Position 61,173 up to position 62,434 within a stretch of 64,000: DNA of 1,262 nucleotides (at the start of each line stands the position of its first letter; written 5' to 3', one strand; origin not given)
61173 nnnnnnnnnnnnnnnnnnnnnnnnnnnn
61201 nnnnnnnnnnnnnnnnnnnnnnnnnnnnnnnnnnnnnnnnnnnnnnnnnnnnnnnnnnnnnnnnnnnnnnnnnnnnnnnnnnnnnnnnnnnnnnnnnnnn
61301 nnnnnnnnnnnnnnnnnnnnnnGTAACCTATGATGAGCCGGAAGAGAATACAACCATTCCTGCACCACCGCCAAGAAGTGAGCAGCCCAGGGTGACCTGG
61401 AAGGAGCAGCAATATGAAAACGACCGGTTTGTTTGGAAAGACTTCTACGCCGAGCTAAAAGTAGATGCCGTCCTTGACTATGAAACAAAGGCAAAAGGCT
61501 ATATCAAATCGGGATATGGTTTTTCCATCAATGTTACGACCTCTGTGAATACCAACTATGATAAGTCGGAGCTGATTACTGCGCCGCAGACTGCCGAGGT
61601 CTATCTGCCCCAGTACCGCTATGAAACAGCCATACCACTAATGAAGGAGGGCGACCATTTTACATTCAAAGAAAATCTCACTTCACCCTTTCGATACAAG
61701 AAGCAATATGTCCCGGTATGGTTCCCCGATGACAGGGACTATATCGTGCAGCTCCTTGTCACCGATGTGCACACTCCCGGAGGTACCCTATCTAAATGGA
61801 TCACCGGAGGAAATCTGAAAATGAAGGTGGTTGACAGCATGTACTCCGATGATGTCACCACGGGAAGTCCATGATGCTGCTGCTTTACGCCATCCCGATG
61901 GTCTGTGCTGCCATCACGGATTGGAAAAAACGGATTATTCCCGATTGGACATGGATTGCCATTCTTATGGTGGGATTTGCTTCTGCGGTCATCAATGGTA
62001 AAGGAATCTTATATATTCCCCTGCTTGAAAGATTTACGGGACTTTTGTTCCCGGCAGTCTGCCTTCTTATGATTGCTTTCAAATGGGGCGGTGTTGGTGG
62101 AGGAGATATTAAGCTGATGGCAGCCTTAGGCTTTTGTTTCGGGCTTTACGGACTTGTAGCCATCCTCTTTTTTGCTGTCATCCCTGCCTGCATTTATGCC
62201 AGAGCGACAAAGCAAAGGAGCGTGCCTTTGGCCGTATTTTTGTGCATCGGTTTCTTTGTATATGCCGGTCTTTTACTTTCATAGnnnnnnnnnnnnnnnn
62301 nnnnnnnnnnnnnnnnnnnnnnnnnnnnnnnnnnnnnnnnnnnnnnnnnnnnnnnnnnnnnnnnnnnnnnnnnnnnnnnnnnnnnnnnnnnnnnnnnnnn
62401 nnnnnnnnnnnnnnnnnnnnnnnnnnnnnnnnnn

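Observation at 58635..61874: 1079-aa CARDB-repeat secreted protein translationally coupled into the pilus operon: candidate tip or recipient-binding adhesin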

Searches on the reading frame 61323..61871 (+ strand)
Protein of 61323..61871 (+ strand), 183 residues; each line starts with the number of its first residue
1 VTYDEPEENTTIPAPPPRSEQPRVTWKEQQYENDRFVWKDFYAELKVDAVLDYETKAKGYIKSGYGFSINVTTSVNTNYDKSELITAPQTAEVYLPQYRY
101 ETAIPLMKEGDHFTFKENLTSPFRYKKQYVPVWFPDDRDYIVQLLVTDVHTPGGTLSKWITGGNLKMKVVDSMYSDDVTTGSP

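Call 17: search_protein_families(library=pfam, proteins=[window:61335-61871:+], max_evalue=10)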
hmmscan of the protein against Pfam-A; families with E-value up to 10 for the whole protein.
seq(179 aa): 1 family
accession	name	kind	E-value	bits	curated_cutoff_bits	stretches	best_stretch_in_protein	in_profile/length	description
PF04596.17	Pox_F15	-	0.11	12.8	25.7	1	90-129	33-72/137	Poxvirus protein F15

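Call 41: find_homologous_proteins(query=window:61323-61871:+, max_evalue=0.001)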
Query window:61323-61871:+ (183 aa): 12 proteins with E <= 0.001 among 35 candidates.
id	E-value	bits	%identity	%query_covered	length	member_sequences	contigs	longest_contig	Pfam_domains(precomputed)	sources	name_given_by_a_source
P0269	1.3e-93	330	80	99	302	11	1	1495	PF26615.1,PF26614.1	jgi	jgi:hypothetical protein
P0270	2.6e-91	322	75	99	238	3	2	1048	PF26615.1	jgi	jgi:hypothetical protein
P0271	3.2e-88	312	74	99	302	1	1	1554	PF26615.1,PF26614.1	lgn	-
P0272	9.0e-88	311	75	99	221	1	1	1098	PF26615.1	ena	-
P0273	1.4e-85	304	70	99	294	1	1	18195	PF26615.1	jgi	-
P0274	8.1e-84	298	69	99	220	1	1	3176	PF26615.1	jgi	jgi:hypothetical protein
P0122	3.8e-82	293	71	99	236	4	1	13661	PF26615.1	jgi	jgi:hypothetical protein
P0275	1.4e-78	281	76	87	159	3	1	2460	PF26615.1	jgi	jgi:hypothetical protein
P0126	7.8e-73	262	71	86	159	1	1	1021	PF26615.1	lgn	-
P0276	1.6e-62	229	76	72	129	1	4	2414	PF26615.1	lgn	-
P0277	7.5e-42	161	73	52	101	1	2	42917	PF26615.1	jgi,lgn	-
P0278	1.7e-33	134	71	48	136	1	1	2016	-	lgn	-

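Call 55: find_related_loci(query=A4, collection=genome_contigs, flank=10000)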
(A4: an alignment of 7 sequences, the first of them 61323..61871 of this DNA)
Query A4 (183 aa) in genome_contigs; peptide patterns used: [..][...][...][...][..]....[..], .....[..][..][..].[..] (x = any residue, [..] = any of these).
79 stretches matched a pattern; 48 encode a relative of the query (tblastn E <= 1e-3); 48 distinct loci.
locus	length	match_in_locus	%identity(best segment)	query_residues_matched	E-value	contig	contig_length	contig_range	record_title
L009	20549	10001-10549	97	1-183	1e-121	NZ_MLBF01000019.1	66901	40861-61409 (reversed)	Desulfosporosinus metallidurans strain OL contig00019, whole genome shotgun sequence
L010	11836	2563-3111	95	1-183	1e-119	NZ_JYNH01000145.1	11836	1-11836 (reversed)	Desulfosporosinus sp. I2 contig00145, whole genome shotgun sequence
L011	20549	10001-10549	92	1-183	3e-117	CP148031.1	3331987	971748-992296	MAG: Candidatus Dehalobacter alkaniphilus isolate DAD chromosome, complete genome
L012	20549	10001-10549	82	1-182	3e-101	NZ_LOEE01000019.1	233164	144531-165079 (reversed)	Thermotalea metallivorans strain B2-1 AN619_contig000026, whole genome shotgun sequence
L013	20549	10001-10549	83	1-182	5e-101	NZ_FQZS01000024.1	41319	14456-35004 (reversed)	Lutispora thermophila DSM 19022, whole genome shotgun sequence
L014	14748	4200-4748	81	1-182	1e-99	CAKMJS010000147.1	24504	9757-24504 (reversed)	uncultured Desulfosporosinus sp. isolate OKU5 genome assembly, contig: MEGAHIT_co_assembly_000000006529, whole genome sh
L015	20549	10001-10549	80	1-182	1e-99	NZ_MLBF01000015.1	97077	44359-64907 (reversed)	Desulfosporosinus metallidurans strain OL contig00015, whole genome shotgun sequence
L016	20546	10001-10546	81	1-181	2e-99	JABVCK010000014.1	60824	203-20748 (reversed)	MAG: Bacillota bacterium isolate Ch29 Scaffold34, whole genome shotgun sequence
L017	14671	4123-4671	81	1-182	1e-99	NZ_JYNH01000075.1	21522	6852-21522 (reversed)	Desulfosporosinus sp. I2 contig00075, whole genome shotgun sequence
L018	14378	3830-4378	79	1-182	3e-99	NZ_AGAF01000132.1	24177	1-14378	Desulfosporosinus sp. OT TOU.assembly.222, whole genome shotgun sequence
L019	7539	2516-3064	80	1-182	3e-99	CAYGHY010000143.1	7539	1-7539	MAG TPA_asm: uncultured Oscillospiraceae bacterium isolate ERP113451_co2_28 genome assembly, contig: NODE_7624_length_75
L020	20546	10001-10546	78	1-182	1e-98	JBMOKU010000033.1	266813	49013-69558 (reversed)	MAG: Bacillota bacterium isolate Betzabe_MAG006 MAG006_33, whole genome shotgun sequence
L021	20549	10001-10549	80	1-182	2e-98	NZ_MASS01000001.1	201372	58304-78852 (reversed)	Desulfosporosinus sp. BG contig00001, whole genome shotgun sequence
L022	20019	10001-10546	76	1-182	2e-97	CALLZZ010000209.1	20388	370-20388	MAG TPA_asm: uncultured Clostridia bacterium isolate SRR1561995_bin.103_CONCOCT_v1.1_MAG genome assembly, contig: ERZ724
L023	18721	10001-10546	76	1-182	1e-96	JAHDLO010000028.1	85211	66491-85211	MAG: Clostridiaceae bacterium isolate M1-B18 k141_24455, whole genome shotgun sequence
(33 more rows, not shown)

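Call 57: predict_structure(alignment_id=A3)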
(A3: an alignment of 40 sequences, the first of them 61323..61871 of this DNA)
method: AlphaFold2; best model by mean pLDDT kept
length: 183 residues; sequences in the alignment: 40
mean_pLDDT: 93.8   pTM: 0.86
mean pLDDT of the five models: 93.8, 91.9, 91.7, 91.7, 91.7
residues with pLDDT >= 90: 161; 70-90: 8; 50-70: 12; < 50: 2
segments of 3 or more residues with pLDDT < 50: none
pLDDT, mean of each block of 10 residues (from residue 1): 60 95 98 98 98 97 98 98 98 97 97 95 94 95 98 98 97 86 59
secondary structure, 60 per line:
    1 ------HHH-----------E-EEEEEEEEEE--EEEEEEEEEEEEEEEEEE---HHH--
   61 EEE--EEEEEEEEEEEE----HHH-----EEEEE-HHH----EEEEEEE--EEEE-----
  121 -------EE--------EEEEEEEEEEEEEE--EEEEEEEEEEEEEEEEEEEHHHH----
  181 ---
elements in order: E23-32 E35-52 E61-63 E66-77 E90-94 E103-109 E112-115 E138-151 E154-172 H173-176

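Call 59: fold_search(model_id=the predicted structure, library=pdb)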
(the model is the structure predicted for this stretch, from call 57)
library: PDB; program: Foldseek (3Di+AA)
matches with E <= 10: 625; with E <= 0.001: 0
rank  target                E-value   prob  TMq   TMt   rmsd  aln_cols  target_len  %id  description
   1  7pks_g                4.5e-03  1.00  0.42  0.11   4.9       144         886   10  Structural basis of Integrator-mediated transcription regulation (released 2021-12-08)
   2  6s7o_G                9.2e-03  1.00  0.42  0.21   5.8       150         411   11  Cryo-EM structure of human oligosaccharyltransferase complex OST-A (released 2019-12-18)
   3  7oci_G                1.9e-02  0.99  0.39  0.21   5.3       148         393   13  Cryo-EM structure of yeast Ost6p containing oligosaccharyltransferase complex (released 2022-02-16)
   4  4fxt_N                1.9e-02  0.84  0.29  0.29   8.0       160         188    9  Crystal structure of a DUF3823 family protein (BACOVA_02663) from Bacteroides ovatus ATCC 8483 at 2.77 A resolution (released 2012-07-25)
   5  7mp2_D                2.2e-02  0.63  0.30  0.16  16.5       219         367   11  CRYSTAL STRUCTURE OF NATIVE BOVINE ARRESTIN 1 IN COMPLEX WITH 1D-MYO-INOSITOL 1,5-BISDIPHOSPHATE TETRAKISPHOSPHATE (1, (released 2021-10-13)
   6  7mor_D                2.3e-02  0.57  0.28  0.15  16.7       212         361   11  CRYSTAL STRUCTURE OF NATIVE BOVINE ARRESTIN 1 IN COMPLEX WITH 5-METHYLENEBIPHOSPHONATE INOSITOL PENTAKISPHAOPHATE (5-P (released 2021-10-13)
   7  7f1x_B                2.3e-02  0.47  0.26  0.15  17.1       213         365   12  X-ray crystal structure of visual arrestin complexed with inositol 1,4,5-triphosphate (released 2021-10-27)
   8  4m3j_A                2.6e-02  0.92  0.34  0.48   6.3       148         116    9  Structure of a single-domain camelid antibody fragment cAb-H7S specific of the BlaP beta-lactamase from Bacillus liche (released 2014-08-06)
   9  6s7t_G                2.8e-02  0.99  0.40  0.21   5.8       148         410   11  Cryo-EM structure of human oligosaccharyltransferase complex OST-B (released 2019-12-18)
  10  8weo_D                2.8e-02  0.92  0.33  0.47   6.7       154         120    7  Bacteroides fragilis toxin in complex with neutralization nanobody (released 2024-09-25)
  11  7jxa_D                3.1e-02  0.66  0.29  0.16  16.7       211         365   10  CRYSTAL STRUCTURE OF NATIVE BOVINE ARRESTIN 1 IN COMPLEX WITH INOSITOL 1,4,5-TRIPHOSPHATE (released 2021-10-13)
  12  6rtw_B                3.2e-02  0.93  0.35  0.48   6.6       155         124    9  Crystal structure of the Patched-1 (PTCH1) ectodomain in complex with nanobody NB64 and cholesterol-hemisuccinate (released 2019-10-02)
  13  7f1x_D                3.2e-02  0.41  0.27  0.15  17.1       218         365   12  X-ray crystal structure of visual arrestin complexed with inositol 1,4,5-triphosphate (released 2021-10-27)
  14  8aif_B                3.6e-02  0.84  0.31  0.41   7.1       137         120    9  TapA acts as specific chaperone in TasA non-amyloid filament formation (released 2023-04-12)
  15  4fxt_J                3.6e-02  0.75  0.29  0.28   8.0       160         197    9  Crystal structure of a DUF3823 family protein (BACOVA_02663) from Bacteroides ovatus ATCC 8483 at 2.77 A resolution (released 2012-07-25)
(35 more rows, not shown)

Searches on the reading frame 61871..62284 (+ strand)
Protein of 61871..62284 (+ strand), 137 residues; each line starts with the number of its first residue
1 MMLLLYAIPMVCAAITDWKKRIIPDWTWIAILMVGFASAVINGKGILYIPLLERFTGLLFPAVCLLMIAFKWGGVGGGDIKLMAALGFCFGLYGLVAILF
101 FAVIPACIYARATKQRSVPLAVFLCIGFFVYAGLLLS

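Call 3: search_protein_families(library=pfam, proteins=[window:61871-62284:+], max_evalue=0.1)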
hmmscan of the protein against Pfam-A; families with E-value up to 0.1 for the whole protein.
window:61871-62284:+ (137 aa): 1 family
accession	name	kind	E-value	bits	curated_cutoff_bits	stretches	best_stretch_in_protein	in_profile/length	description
PF01478.23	Peptidase_A24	-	5.7e-17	62.5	26.5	1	5-110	2-103/104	Type IV leader peptidase family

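Call 10: search_protein_families(library=ncbifam, proteins=[window:61871-62284:+], max_evalue=0.01)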
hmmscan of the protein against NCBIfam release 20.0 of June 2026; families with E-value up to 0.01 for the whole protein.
window:61871-62284:+ (137 aa): 2 families
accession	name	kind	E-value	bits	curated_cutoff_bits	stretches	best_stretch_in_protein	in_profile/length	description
NF040695.1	FlaK_Arch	equivalog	1.6e-05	24.6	330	1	5-95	5-94/230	preflagellin peptidase FlaK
NF053826.1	PrePilPeptEppA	equivalog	0.00037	20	450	1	5-92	8-85/334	prepilin peptidase EppA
